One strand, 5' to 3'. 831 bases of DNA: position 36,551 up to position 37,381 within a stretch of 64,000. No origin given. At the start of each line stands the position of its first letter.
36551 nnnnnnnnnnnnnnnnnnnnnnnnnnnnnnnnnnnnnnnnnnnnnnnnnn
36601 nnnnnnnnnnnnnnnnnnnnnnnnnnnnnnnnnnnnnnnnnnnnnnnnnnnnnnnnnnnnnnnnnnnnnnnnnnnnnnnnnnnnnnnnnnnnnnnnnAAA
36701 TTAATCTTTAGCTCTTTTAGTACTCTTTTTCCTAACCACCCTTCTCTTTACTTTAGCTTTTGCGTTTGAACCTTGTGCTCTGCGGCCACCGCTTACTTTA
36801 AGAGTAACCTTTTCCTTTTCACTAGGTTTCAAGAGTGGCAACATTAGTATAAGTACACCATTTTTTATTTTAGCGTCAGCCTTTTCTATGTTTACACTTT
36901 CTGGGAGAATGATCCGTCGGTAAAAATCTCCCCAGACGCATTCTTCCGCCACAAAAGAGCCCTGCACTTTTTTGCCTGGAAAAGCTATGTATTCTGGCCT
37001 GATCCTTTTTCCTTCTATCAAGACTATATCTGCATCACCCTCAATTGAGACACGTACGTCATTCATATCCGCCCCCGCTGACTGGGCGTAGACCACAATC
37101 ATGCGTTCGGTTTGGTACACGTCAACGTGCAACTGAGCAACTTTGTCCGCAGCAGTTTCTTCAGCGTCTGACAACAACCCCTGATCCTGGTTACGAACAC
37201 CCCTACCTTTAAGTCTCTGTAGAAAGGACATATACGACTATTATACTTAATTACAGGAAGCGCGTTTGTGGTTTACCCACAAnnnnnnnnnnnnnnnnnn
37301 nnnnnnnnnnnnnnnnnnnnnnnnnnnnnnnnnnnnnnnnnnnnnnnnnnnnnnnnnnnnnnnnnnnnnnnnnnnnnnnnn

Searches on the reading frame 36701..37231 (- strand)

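Call 16: search_protein_families(library=pfam, proteins=[window:36701-37231:-], max_evalue=0.001)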
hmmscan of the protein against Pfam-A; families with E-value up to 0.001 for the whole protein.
window:36701-37231:- (176 aa): 1 family
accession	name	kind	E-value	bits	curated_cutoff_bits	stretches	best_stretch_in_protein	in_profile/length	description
PF00011.27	HSP20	-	1e-09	38.9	20.8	1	40-141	4-95/102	Hsp20/alpha crystallin family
